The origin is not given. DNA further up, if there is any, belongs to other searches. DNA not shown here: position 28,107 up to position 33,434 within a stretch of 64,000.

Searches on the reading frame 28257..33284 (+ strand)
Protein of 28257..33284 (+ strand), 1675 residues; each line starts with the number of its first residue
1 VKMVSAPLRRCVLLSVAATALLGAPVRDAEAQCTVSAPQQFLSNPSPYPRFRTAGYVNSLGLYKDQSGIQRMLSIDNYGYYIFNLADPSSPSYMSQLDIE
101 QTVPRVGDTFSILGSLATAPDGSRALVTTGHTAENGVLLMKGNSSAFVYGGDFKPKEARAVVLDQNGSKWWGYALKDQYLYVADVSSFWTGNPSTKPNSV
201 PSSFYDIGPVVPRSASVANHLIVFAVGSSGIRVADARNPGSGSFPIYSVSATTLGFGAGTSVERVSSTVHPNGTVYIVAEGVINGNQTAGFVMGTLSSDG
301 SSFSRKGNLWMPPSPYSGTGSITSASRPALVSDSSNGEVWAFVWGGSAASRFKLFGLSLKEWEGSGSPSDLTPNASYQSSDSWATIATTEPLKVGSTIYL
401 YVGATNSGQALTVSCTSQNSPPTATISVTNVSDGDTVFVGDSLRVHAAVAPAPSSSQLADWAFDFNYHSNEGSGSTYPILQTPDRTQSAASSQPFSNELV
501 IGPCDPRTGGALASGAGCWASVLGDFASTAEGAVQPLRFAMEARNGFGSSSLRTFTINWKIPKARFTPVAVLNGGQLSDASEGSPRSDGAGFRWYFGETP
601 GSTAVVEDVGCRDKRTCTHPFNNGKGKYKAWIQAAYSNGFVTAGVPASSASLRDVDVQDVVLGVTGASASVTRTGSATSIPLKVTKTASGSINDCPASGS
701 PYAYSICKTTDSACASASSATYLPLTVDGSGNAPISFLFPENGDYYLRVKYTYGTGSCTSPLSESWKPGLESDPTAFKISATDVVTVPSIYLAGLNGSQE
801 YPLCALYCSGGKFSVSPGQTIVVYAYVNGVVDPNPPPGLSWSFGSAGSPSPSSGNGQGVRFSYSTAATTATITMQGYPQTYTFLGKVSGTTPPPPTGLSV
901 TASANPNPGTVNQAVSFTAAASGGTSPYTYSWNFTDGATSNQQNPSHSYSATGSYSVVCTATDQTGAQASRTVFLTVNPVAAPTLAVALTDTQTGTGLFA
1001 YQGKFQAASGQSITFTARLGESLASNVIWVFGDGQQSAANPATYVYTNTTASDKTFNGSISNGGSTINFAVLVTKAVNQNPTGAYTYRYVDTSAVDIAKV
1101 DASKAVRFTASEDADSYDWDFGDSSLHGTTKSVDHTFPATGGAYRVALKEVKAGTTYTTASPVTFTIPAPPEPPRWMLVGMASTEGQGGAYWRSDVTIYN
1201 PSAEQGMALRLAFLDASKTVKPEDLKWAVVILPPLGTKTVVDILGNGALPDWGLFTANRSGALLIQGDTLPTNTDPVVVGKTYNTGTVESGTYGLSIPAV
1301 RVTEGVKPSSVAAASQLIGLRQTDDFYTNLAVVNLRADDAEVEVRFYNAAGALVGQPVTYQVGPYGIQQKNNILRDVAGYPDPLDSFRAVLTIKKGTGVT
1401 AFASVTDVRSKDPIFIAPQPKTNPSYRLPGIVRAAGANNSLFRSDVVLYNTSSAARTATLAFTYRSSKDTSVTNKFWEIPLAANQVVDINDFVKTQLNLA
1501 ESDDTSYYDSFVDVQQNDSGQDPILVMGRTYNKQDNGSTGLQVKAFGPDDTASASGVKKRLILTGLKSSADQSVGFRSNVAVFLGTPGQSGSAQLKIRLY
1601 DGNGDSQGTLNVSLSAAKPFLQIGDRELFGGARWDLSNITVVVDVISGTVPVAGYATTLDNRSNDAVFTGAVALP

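Call 10: search_protein_families(library=pfam, proteins=[window:28257-33284:+], max_evalue=0.01)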
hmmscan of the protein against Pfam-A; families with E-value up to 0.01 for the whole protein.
window:28257-33284:+ (1675 aa): 3 families
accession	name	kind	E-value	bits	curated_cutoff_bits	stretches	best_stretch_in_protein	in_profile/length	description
PF18911.6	PKD_4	-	5.7e-23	81.2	27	2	905-974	10-82/85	PKD domain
PF00801.26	PKD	-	8.7e-16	58.1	23.5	1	898-973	2-77/80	PKD domain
PF13927.12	Ig_3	-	0.00028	21.7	30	0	904-953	8-57/78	Immunoglobulin domain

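Call 19: search_protein_families(library=ncbifam, proteins=[window:28257-33284:+], max_evalue=0.01)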
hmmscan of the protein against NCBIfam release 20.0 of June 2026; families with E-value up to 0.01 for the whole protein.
window:28257-33284:+ (1675 aa): 2 families
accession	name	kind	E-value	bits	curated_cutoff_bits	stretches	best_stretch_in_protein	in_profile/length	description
NF058578.1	CPR_pilus_PamR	equivalog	1.6e-06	27.2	300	1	897-981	150-238/297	pilus system RbmA-like protein PamR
NF038353.1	FxLYD_dom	domain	0.0019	18.1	23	0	1338-1359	19-40/71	FxLYD domain-containing protein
